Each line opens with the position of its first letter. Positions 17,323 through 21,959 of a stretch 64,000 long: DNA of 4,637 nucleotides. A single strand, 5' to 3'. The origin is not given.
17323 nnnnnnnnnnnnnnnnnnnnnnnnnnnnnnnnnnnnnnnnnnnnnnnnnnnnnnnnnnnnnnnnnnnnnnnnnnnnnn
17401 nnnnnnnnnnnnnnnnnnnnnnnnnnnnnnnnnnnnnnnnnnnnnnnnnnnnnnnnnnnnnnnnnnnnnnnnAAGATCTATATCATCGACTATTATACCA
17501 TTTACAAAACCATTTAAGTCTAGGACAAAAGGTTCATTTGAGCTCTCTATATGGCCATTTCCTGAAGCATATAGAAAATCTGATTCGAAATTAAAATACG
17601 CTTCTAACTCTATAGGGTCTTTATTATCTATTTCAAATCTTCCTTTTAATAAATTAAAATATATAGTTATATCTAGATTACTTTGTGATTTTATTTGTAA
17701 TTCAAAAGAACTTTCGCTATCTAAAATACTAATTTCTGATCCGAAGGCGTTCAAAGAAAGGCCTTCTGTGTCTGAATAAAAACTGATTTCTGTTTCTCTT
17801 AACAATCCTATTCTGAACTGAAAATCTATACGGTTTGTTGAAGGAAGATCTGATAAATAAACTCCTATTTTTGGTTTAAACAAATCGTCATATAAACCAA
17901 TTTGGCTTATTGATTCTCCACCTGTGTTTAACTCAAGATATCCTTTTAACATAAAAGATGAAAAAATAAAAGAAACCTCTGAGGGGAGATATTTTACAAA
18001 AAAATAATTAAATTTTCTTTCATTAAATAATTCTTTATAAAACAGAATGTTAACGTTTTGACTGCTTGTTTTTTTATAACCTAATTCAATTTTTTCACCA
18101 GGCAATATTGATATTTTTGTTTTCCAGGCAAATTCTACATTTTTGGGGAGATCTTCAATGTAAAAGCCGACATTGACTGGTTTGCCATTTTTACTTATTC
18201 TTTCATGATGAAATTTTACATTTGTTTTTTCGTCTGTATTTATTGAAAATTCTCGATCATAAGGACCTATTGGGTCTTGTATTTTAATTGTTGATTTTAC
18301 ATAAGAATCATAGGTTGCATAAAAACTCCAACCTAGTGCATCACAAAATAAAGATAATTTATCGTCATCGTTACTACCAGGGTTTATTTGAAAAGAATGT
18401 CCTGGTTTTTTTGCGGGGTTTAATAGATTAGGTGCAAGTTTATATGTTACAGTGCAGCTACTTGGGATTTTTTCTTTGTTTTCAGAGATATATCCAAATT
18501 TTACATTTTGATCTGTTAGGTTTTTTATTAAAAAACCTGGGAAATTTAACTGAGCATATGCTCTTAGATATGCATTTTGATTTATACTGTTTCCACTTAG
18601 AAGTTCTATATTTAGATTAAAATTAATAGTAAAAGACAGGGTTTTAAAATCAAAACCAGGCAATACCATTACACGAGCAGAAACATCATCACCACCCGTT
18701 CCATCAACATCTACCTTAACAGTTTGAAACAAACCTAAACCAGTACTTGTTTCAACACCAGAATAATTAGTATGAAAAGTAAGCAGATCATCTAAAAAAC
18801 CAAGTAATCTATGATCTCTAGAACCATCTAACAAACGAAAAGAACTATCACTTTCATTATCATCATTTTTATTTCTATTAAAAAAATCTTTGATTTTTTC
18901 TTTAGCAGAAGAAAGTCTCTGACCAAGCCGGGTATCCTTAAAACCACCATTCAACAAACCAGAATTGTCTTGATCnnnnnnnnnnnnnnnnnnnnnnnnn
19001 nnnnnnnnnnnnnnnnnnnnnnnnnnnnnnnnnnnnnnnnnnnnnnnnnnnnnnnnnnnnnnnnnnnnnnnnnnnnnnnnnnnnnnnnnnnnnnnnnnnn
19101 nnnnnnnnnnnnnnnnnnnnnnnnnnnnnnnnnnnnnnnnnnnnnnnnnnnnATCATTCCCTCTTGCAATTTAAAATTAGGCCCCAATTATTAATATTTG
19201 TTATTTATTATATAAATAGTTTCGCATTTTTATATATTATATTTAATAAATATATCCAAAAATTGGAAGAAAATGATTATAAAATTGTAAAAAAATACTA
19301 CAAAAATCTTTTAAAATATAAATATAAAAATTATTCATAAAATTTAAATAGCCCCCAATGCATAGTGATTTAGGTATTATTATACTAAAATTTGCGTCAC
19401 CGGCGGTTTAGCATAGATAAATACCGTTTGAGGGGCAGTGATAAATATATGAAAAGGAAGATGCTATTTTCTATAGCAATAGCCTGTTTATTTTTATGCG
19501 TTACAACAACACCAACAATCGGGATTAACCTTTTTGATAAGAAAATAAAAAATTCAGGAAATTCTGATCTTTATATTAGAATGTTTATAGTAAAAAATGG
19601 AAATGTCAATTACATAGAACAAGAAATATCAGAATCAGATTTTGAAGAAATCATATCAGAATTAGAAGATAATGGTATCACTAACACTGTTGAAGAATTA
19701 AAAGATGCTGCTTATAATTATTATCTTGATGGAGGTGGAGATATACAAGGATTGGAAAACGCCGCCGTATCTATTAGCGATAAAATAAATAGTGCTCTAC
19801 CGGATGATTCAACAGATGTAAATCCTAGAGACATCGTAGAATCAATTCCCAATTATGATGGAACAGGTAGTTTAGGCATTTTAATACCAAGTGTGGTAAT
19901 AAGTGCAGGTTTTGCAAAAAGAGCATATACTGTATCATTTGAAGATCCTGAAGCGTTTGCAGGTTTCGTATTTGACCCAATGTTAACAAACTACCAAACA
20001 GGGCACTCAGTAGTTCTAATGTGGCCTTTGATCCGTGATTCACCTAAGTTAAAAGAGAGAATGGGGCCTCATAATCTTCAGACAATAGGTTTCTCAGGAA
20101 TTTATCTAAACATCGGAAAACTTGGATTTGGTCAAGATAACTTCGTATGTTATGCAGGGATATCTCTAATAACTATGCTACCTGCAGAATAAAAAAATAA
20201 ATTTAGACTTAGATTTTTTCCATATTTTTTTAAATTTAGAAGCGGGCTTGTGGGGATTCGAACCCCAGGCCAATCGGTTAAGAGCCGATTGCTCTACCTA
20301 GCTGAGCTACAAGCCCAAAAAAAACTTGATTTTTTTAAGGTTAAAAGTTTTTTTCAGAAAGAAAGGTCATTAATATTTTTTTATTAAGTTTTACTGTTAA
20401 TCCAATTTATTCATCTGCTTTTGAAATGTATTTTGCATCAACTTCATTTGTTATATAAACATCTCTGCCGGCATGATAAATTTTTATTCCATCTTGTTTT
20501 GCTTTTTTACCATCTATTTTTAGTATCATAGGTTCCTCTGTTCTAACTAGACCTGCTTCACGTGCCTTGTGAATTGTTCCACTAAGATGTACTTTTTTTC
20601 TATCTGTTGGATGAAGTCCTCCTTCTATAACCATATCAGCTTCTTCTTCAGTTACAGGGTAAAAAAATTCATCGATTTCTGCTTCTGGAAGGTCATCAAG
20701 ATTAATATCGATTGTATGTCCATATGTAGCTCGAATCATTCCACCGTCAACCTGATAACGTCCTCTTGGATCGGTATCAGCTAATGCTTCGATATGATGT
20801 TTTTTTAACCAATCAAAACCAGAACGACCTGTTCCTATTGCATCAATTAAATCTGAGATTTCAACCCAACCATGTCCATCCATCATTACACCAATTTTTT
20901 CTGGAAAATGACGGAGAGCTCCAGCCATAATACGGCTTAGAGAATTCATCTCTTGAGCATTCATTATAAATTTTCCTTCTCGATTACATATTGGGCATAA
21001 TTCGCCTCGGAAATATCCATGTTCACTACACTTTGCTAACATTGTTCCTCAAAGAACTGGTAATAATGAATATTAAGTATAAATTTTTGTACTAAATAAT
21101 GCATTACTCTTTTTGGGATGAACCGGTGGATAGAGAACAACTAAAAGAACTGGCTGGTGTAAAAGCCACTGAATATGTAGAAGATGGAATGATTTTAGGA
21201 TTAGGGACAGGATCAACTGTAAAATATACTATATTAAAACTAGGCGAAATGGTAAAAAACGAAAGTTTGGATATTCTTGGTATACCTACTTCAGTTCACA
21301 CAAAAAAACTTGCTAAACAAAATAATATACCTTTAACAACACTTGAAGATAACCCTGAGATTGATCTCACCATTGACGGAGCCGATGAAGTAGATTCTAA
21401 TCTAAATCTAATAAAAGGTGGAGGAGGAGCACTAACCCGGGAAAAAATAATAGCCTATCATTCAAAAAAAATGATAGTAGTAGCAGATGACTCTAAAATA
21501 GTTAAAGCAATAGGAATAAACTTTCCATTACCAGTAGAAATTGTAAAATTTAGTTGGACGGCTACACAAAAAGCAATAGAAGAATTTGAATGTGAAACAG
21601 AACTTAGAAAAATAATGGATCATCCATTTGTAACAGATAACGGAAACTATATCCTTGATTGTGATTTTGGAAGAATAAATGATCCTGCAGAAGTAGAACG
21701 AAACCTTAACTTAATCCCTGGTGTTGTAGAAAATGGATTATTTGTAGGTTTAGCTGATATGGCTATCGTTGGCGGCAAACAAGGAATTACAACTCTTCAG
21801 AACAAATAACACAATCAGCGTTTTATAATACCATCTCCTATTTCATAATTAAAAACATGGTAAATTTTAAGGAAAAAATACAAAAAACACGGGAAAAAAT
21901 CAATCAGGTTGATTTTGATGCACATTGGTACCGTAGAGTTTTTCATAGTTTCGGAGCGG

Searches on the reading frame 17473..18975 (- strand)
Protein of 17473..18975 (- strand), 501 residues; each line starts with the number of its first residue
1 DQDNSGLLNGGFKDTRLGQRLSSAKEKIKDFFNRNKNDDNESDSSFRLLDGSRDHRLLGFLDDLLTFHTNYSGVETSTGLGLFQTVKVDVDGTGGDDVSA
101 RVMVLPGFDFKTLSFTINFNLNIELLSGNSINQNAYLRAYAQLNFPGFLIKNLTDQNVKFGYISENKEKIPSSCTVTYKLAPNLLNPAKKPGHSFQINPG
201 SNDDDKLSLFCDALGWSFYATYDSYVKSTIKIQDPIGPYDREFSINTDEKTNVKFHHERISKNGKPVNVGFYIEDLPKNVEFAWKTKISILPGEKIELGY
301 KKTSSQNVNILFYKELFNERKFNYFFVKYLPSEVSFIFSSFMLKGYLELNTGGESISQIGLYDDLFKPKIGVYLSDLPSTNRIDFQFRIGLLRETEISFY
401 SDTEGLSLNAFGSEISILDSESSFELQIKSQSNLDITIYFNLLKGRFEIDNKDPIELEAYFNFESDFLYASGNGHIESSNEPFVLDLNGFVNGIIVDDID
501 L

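Call 44: find_homologous_proteins(query=window:17473-18975:-, max_evalue=0.00001)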
Query window:17473-18975:-: 8000 candidates shared short words with the query, none scored E <= 0.00001.

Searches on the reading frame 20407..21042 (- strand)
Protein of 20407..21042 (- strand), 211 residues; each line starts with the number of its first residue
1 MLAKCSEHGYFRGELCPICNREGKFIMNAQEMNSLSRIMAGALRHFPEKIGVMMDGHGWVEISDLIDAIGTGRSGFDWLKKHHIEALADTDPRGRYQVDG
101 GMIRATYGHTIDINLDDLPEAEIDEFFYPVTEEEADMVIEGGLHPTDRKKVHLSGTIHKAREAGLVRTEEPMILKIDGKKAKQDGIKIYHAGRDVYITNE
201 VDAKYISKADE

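Call 18: search_protein_families(library=ncbifam, proteins=[window:20407-21042:-], max_evalue=0.00001)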
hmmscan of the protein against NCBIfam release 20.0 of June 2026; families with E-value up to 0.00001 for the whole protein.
window:20407-21042:- (211 aa): 4 families
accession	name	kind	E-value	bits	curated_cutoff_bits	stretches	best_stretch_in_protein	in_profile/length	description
NF002015.0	PRK00819.1-5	equivalog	6.6e-72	241.5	279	1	2-209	4-207/210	RNA 2'-phosphotransferase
NF002013.0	PRK00819.1-2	equivalog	6e-38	130.2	231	1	28-209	3-181/183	RNA 2'-phosphotransferase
NF002014.0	PRK00819.1-4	equivalog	1.8e-34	119.2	239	1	27-209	1-181/182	RNA 2'-phosphotransferase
NF002012.0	PRK00819.1-1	equivalog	2.4e-16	60.1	233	1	28-206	5-182/184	RNA 2'-phosphotransferase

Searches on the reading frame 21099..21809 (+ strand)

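Call 18: search_protein_families(library=ncbifam, proteins=[window:21099-21809:+], max_evalue=0.00001)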
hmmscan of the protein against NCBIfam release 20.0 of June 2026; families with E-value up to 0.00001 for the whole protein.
window:21099-21809:+ (236 aa): 3 families
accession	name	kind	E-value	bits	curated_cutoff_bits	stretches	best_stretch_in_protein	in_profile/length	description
NF001924.0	PRK00702.1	equivalog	1.7e-86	289.2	192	1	12-235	4-222/223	ribose-5-phosphate isomerase RpiA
TIGR00021.1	rpiA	equivalog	6.1e-86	287.3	126.4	1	16-230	2-217/218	ribose 5-phosphate isomerase A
NF010585.0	PRK13978.1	equivalog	1.2e-60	204.8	365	1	12-233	4-226/228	ribose 5-phosphate isomerase A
